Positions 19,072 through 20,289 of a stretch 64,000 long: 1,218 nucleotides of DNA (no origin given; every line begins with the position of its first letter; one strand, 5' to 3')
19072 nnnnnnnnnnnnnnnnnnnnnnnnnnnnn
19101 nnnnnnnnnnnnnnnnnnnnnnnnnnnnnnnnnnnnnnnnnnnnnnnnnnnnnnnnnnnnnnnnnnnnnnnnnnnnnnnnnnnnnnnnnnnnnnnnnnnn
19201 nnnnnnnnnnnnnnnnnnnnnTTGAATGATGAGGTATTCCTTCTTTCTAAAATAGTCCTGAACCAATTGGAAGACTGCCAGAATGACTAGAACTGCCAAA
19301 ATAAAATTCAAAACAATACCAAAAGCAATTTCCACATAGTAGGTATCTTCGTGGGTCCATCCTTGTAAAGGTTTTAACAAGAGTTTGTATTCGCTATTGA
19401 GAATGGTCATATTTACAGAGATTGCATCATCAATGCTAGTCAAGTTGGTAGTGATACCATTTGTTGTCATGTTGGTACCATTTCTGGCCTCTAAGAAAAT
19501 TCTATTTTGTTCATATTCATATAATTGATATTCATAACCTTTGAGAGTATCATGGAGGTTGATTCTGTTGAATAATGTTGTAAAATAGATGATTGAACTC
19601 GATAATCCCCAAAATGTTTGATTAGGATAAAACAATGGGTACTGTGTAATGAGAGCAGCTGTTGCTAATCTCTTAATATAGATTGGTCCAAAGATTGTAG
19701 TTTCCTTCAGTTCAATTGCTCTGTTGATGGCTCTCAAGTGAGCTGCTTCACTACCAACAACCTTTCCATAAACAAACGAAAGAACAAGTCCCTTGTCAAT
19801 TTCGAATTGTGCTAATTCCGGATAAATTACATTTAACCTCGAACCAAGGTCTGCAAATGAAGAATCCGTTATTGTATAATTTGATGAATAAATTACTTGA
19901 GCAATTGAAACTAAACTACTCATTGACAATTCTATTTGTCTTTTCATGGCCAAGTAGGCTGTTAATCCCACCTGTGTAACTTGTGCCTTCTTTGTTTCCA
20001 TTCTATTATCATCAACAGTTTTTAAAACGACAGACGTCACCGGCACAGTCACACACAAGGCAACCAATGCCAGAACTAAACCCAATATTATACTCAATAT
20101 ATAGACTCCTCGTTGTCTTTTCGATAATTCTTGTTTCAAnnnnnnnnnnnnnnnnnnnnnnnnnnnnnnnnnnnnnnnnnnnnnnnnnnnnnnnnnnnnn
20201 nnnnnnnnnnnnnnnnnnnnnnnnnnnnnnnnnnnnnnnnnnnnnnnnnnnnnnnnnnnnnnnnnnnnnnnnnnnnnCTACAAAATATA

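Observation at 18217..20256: An unusual architecture: 2TM extracellular sensor, PAS domain and RGS domain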

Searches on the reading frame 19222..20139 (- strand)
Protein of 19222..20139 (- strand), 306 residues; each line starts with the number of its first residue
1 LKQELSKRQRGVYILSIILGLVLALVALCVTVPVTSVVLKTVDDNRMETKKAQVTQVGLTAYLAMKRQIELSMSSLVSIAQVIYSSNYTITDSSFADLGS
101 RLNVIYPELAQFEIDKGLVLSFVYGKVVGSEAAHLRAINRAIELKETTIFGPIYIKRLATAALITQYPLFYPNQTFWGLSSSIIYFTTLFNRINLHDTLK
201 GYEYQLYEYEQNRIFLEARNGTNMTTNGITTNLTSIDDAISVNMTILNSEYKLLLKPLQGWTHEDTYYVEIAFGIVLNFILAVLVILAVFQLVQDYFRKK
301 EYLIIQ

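Call 13: search_solved_structures(query=A2, max_evalue=10, show_alignments=2)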
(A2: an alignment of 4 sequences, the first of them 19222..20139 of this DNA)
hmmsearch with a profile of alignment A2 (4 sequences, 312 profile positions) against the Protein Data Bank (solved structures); distinct sequences matched with E-value up to 10: 33.
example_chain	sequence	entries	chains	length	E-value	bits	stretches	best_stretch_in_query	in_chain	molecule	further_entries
7qax_A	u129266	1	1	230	0.03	16.9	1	55-112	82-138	Cyclodipeptide synthase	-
7qau_A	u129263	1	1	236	0.037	16.6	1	54-112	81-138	Cyclodipeptide synthase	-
7qb8_A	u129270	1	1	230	0.041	16.5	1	55-112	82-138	Cyclodipeptide synthase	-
7qay_A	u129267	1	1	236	0.041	16.5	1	55-112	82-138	Cyclodipeptide synthase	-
7qaw_A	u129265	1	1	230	0.06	16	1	55-112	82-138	Cyclodipeptide synthase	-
7qaq_A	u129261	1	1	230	0.12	15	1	54-112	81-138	Cyclodipeptide synthase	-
7qat_A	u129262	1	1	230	0.2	14.2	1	55-112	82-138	Cyclodipeptide synthase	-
2p22_A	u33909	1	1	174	0.24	13.9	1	95-157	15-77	Suppressor protein STP22 of temperature-sensitive alpha-factor receptor and arginine perme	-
6lay_A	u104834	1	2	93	0.35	13.4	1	202-222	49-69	Monellin chain B,Monellin chain A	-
5ycu_A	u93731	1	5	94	0.48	13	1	202-222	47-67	Single chain monellin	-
5ycw_A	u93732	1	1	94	0.51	12.9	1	202-222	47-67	single chain monellin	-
4mon_A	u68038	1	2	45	0.55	12.8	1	204-223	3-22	MONELLIN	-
1krl_A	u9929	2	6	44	0.78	12.3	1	205-223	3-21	MONELLIN, CHAIN A | MONELLIN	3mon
1iv9_A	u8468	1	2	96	0.81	12.2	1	202-222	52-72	Monellin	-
2q33_A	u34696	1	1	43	0.87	12.1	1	205-223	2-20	D-MONELLIN CHAIN A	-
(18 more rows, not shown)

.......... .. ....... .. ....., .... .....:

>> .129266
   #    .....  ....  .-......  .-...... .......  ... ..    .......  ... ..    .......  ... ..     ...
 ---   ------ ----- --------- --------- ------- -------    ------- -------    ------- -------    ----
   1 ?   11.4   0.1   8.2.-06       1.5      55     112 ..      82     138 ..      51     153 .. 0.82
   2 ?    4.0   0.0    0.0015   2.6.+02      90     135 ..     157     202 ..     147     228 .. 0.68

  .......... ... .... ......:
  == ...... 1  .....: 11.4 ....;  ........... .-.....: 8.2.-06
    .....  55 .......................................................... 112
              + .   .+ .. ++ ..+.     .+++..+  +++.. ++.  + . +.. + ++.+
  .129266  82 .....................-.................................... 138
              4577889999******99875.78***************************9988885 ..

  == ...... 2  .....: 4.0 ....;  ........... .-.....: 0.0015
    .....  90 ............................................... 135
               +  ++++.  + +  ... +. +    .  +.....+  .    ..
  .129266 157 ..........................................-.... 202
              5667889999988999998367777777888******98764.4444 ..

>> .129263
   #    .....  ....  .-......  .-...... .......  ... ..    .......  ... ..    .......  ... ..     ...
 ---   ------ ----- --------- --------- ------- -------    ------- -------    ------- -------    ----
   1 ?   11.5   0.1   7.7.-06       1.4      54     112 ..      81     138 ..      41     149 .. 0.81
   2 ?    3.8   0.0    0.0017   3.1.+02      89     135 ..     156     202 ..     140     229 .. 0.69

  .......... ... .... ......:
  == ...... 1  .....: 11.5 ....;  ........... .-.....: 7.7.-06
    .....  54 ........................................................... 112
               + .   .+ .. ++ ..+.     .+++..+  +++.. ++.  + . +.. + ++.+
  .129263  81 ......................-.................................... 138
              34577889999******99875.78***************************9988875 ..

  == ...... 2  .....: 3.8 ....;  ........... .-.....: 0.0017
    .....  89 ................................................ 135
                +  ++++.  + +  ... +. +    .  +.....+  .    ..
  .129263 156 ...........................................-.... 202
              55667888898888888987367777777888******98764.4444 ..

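Call 21: search_protein_representatives(alignment_id=A2)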
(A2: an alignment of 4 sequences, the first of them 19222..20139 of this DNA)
Query: 4 sequences, 312 profile positions. Proteins with E-value up to 0.001 (for the whole library): 426; up to 1e-10: 36; up to 1e-30: 11. The best 150 are listed.
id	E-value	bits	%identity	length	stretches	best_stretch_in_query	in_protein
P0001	1.0e-169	580.3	-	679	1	1-312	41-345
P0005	9.0e-92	324.2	-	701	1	1-312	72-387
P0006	1.9e-73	264.0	-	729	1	3-312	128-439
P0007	9.4e-67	242.0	-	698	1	1-312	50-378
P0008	7.8e-52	193.0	-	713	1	1-312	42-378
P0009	4.8e-46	174.0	-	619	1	11-311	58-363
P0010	3.7e-45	171.1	-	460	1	194-312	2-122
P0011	2.8e-43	164.9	-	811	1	23-291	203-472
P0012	1.4e-33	133.1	-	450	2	10-300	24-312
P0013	5.5e-33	131.1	-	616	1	13-311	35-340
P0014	9.9e-33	130.3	-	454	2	4-310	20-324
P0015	6.0e-24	101.4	-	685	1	17-311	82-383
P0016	3.1e-20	89.2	-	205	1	1-127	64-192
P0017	3.5e-18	82.5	-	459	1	13-309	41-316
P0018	1.1e-16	77.5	-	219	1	145-309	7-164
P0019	1.6e-15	73.7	-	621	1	26-295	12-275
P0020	3.3e-15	72.7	-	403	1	13-298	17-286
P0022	1.7e-13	67.0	-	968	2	26-212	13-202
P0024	2.3e-13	66.6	-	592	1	22-287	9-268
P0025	3.6e-13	66.0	-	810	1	20-290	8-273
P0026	7.1e-13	65.0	-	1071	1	22-300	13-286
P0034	1.0e-11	61.2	-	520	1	10-178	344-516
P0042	2.5e-10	56.7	-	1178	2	28-177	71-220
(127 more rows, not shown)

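Call 22: search_protein_families(library=pfam, proteins=[P0005, P0006, P0007, P0008, P0009, P0010, P0011, P0012, P0013, P0014], max_evalue=0.01)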
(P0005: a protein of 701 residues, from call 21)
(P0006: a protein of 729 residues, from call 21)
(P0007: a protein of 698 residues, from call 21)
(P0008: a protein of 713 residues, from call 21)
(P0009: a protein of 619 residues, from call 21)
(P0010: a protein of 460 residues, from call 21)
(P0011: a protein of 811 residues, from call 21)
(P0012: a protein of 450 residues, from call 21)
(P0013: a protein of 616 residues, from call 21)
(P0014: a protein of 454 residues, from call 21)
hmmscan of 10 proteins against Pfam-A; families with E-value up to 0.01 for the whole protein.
P0005 (701 aa): 4 families
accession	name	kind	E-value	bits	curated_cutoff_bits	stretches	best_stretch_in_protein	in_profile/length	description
PF00615.24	RGS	-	8.7e-13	49.1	23.9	1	580-689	2-110/117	Regulator of G protein signaling domain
PF13426.13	PAS_9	-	7.1e-06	26.7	27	1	432-518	3-88/103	PAS domain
PF13188.13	PAS_8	-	6.4e-05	23.2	21.8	1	421-473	2-52/65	PAS domain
PF07264.17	EI24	-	0.00078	20.1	32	0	332-412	52-119/199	Sulfate transporter CysZ/Etoposide-induced protein 2.4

P0006 (729 aa): 3 families
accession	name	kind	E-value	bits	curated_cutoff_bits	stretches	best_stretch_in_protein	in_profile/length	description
PF03924.19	CHASE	-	3e-06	27.6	25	1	242-341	62-178/189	CHASE domain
PF11118.13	DUF2627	-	0.0031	18.4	22.4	0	409-441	6-38/76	Protein of unknown function (DUF2627)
PF13426.13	PAS_9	-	0.004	17.8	27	0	486-567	4-81/103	PAS domain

P0007 (698 aa): 5 families
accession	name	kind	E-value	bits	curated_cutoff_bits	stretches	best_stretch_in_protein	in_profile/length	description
PF00615.24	RGS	-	3.5e-11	44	23.9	1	577-686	2-110/117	Regulator of G protein signaling domain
PF03924.19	CHASE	-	1.7e-08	34.9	25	1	169-276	66-178/189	CHASE domain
PF00989.32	PAS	-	0.0012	19.3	22.6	1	413-492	3-81/113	PAS fold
PF13426.13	PAS_9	-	0.0033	18.1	27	0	423-508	3-80/103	PAS domain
PF13188.13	PAS_8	-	0.0079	16.5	21.8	0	412-445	2-35/65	PAS domain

P0008 (713 aa): 4 families
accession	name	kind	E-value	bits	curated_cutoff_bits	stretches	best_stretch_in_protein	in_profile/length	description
PF00615.24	RGS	-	9.5e-11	42.6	23.9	1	594-702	3-110/117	Regulator of G protein signaling domain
PF03924.19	CHASE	-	2.2e-06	28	25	1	149-277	50-178/189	CHASE domain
PF00989.32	PAS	-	0.0013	19.2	22.6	1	412-454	2-44/113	PAS fold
PF13188.13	PAS_8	-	0.0078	16.5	21.8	0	412-467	2-56/65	PAS domain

P0009 (619 aa): 1 family
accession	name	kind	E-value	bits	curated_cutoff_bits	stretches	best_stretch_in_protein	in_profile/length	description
PF00989.32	PAS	-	0.00037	20.9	22.6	1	410-482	11-88/113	PAS fold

P0010 (460 aa): 5 families
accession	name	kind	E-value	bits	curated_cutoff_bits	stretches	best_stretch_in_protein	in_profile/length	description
PF00615.24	RGS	-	1.1e-12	48.8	23.9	1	352-457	6-110/117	Regulator of G protein signaling domain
PF13426.13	PAS_9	-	3.4e-07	30.9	27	1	166-253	2-83/103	PAS domain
PF00989.32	PAS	-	1.5e-06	28.7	22.6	1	158-227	4-76/113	PAS fold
PF13188.13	PAS_8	-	2.9e-05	24.2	21.8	1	157-211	3-53/65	PAS domain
PF08448.16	PAS_4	-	0.0048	17.6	23.1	1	162-235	2-74/110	PAS fold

P0011 (811 aa): 4 families
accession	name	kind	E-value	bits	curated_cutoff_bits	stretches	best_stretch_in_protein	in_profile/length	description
PF03924.19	CHASE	-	1.2e-09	38.7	25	1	283-396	52-180/189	CHASE domain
PF00615.24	RGS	-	1.5e-05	25.8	23.9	1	673-786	2-109/117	Regulator of G protein signaling domain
PF13426.13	PAS_9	-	0.0017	19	27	1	549-633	12-87/103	PAS domain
PF16441.10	DUF5038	-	0.0019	18.6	25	1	658-722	11-75/144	Domain of unknown function (DUF5038)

P0012 (450 aa): 1 family
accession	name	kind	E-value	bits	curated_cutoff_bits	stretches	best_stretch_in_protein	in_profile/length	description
PF13426.13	PAS_9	-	0.0011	19.6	27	1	365-432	7-76/103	PAS domain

P0013 (616 aa): 2 families
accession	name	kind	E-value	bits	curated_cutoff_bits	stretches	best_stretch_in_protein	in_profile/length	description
PF03924.19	CHASE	-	0.0012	19.1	25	1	142-206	66-135/189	CHASE domain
PF13426.13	PAS_9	-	0.003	18.3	27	1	398-435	11-48/103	PAS domain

P0014 (454 aa): 0 families

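Call 23: list_cluster_members(proteins=[P0005, P0006, P0007, P0008, P0009, P0010, P0011, P0012, P0013, P0015])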
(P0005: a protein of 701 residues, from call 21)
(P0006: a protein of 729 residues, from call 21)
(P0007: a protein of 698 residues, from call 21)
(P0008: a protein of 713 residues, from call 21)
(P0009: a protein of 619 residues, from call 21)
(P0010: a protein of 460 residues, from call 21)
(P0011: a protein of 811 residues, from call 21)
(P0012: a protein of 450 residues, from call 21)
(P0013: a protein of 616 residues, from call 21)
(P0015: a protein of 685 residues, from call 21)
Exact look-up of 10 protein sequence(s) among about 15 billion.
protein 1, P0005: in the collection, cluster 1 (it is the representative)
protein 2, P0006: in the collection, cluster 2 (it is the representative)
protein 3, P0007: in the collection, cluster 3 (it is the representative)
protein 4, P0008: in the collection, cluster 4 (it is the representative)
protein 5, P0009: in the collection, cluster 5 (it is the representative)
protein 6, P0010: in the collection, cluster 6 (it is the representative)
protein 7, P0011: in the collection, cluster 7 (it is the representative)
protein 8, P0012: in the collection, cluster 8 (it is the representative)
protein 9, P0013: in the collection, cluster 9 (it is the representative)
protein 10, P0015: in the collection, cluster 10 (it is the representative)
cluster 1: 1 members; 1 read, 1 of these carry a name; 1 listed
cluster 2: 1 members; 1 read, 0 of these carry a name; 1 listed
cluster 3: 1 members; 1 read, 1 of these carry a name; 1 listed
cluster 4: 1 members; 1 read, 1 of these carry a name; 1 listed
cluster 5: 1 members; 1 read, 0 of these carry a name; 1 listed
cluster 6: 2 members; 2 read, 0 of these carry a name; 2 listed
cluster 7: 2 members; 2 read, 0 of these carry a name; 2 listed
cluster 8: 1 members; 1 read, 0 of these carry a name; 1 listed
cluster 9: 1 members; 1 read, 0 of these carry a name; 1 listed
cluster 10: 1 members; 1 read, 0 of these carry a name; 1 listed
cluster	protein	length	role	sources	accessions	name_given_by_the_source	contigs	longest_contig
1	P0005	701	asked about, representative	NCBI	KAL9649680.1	hypothetical protein ABK040_003357 [Willaertia magna]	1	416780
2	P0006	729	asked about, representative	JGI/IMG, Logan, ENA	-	-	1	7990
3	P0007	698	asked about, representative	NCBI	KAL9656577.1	hypothetical protein ABK040_012160 [Willaertia magna]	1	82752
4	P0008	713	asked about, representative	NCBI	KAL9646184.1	hypothetical protein ABK040_008057 [Willaertia magna]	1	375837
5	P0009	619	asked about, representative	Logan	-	-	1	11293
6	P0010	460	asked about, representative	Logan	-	-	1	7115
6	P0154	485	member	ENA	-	-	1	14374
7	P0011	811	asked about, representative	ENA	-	-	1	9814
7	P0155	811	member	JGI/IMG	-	-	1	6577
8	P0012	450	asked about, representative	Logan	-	-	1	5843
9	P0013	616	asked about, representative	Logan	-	-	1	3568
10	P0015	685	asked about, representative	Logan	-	-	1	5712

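Call 26: search_protein_families(library=pfam, alignment_id=A3, max_evalue=0.001)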
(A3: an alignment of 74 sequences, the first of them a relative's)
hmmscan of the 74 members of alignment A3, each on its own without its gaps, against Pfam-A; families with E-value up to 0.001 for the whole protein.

A. member 1, P0016 (205 aa): 0 families

B. families by the number of members that match (of 74 scanned): 26 families (the first 25 are shown)
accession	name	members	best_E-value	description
PF03924.19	CHASE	65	1.4e-33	CHASE domain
PF02518.31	HATPase_c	39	4.4e-33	Histidine kinase-, DNA gyrase B-, and HSP90-like ATPase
PF00512.31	HisKA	32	1.4e-24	His Kinase A (phospho-acceptor) domain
PF13426.13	PAS_9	29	3.7e-38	PAS domain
PF00989.32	PAS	27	1.8e-32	PAS fold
PF08447.18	PAS_3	25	3e-33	PAS fold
PF08448.16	PAS_4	25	7.4e-28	PAS fold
PF13188.13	PAS_8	23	7.6e-21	PAS domain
PF00072.30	Response_reg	16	2.2e-45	Response regulator receiver domain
PF00990.26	GGDEF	11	1e-50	Diguanylate cyclase, GGDEF domain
PF00563.25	EAL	7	5.9e-82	EAL domain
PF13185.12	GAF_2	5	9.4e-11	GAF domain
PF01590.32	GAF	4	3.1e-18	GAF domain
PF13581.12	HATPase_c_2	4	2.2e-08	Histidine kinase-like ATPase domain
PF14501.12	HATPase_c_5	3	2.4e-05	GHKL domain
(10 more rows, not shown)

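Call 47: list_cluster_members(proteins=[P0014, P0017, P0019, P0020, P0022, P0024, P0025, P0026, P0042, P0034])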
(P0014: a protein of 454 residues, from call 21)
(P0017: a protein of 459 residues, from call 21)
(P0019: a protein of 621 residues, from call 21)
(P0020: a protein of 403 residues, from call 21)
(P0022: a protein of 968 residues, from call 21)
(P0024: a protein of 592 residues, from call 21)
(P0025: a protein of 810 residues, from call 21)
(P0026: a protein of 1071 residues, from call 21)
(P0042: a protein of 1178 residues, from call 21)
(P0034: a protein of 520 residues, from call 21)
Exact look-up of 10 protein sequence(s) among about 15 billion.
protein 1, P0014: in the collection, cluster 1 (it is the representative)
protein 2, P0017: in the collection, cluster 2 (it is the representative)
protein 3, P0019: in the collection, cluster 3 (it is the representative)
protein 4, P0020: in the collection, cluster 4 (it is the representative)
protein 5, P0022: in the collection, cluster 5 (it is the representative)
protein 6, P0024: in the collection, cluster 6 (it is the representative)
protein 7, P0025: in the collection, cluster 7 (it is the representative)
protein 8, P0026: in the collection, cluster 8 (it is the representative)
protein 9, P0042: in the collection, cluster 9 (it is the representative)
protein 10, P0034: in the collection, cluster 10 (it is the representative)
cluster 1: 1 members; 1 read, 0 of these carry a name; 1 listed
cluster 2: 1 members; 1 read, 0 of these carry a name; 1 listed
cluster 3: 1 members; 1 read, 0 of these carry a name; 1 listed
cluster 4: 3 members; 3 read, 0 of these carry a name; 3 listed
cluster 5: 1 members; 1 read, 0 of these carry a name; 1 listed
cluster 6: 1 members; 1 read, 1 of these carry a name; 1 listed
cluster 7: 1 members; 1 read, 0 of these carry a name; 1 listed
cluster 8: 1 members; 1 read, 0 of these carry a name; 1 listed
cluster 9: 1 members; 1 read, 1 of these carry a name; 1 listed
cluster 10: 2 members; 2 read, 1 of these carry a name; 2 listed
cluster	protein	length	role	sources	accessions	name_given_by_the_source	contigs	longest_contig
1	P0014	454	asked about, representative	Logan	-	-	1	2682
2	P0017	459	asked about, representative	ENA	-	-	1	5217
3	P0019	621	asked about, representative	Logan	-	-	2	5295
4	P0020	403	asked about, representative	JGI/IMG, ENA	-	-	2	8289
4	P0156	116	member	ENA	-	-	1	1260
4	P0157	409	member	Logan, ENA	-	-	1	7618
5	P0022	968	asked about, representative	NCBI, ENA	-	-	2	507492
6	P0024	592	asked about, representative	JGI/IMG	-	signal transduction histidine kinase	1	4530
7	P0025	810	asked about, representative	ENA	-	-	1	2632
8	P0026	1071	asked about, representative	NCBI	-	-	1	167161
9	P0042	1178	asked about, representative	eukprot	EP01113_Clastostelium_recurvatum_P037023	TRINITY_DN5372_c0_g1_i2.p1 TRINITY_DN5372_c0_g1~~TRINITY_DN5372_c0_g1_i2.p1 ORF ...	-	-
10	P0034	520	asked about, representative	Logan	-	-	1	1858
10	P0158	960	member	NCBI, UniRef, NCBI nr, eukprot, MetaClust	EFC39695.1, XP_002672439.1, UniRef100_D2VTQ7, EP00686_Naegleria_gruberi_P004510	predicted protein [Naegleria gruberi] | Predicted protein n=1 Tax=Naegleria gruberi TaxID=5762 RepID=D2VTQ7_NAEGR | uncharacterized protein NAEGRDRAFT_81188 [Naegleria gruberi]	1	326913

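Call 48: search_protein_families(library=pfam, proteins=[P0158, P0042, P0015, P0017, P0019, P0020], max_evalue=0.01)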
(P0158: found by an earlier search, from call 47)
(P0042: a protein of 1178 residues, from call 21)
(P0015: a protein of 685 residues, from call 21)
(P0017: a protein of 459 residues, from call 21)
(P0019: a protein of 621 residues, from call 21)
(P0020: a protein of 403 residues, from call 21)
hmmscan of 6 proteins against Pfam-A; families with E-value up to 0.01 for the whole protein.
P0158 (960 aa): 2 families
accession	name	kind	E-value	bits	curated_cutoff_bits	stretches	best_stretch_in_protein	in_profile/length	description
PF03924.19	CHASE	-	3.5e-05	24.1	25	1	419-556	27-181/189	CHASE domain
PF00615.24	RGS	-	0.0033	18.2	23.9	1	820-915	3-93/117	Regulator of G protein signaling domain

P0042 (1178 aa): 4 families
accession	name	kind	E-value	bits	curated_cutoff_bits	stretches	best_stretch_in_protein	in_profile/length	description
PF02518.31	HATPase_c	-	5.5e-27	94.9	26.4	1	524-629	2-109/111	Histidine kinase-, DNA gyrase B-, and HSP90-like ATPase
PF00072.30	Response_reg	-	5.8e-25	88.1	30.2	1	837-948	1-110/111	Response regulator receiver domain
PF00512.31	HisKA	-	7.5e-16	58.4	26.9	1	398-462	1-64/66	His Kinase A (phospho-acceptor) domain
PF13581.12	HATPase_c_2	-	0.00031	21.2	27.4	1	531-605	35-110/127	Histidine kinase-like ATPase domain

P0015 (685 aa): 4 families
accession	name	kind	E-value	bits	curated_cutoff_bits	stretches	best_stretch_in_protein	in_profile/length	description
PF00615.24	RGS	-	2.7e-06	28.2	23.9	1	575-682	2-111/117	Regulator of G protein signaling domain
PF00989.32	PAS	-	4.4e-06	27.1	22.6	1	419-473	3-61/113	PAS fold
PF13426.13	PAS_9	-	1.9e-05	25.3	27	1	429-521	3-92/103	PAS domain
PF13188.13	PAS_8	-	0.0017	18.6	21.8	1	421-476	5-56/65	PAS domain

P0017 (459 aa): 0 families

P0019 (621 aa): 5 families
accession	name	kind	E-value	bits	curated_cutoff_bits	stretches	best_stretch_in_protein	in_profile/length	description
PF00512.31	HisKA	-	8.3e-17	61.4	26.9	1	433-500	2-66/66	His Kinase A (phospho-acceptor) domain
PF03924.19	CHASE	-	1.5e-14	54.6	25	1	99-210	66-188/189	CHASE domain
PF02518.31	HATPase_c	-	3.1e-13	50.6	26.4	1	546-604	2-59/111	Histidine kinase-, DNA gyrase B-, and HSP90-like ATPase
PF12860.13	PAS_7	-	3.5e-05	24.4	27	1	301-416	1-114/115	PAS fold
PF13188.13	PAS_8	-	0.0033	17.7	21.8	1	296-339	2-44/65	PAS domain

P0020 (403 aa): 0 families

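Call 63: find_encoding_contigs(protein=P0011, flank=5000, max_places=3)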
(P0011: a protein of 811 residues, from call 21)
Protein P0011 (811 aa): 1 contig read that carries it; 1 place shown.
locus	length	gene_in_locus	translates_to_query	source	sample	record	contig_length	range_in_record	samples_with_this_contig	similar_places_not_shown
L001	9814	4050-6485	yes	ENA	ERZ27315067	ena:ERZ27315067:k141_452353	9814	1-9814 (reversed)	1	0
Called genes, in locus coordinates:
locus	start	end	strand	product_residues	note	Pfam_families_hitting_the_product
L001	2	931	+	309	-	?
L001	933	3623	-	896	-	-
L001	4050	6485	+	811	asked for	PF03924:CHASE, PF00615:RGS (faint)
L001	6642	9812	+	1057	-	?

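Call 69: find_encoding_contigs(protein=P0019, flank=5000, max_places=2)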
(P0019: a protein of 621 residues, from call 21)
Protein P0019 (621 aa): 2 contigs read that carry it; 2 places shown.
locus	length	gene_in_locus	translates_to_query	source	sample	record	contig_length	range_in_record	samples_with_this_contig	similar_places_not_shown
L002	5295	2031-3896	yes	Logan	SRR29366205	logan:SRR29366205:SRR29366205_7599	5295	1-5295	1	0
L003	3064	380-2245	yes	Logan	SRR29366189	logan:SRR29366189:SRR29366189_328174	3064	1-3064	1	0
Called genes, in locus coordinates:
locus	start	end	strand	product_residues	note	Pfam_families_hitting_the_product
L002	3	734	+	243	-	?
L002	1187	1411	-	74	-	-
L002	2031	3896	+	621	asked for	PF03924:CHASE, PF00512:HisKA, PF02518:HATPase_c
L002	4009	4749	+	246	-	PF00072:Response_reg, PF04397:LytTR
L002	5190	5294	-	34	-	?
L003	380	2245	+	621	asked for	PF03924:CHASE, PF00512:HisKA, PF02518:HATPase_c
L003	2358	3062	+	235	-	?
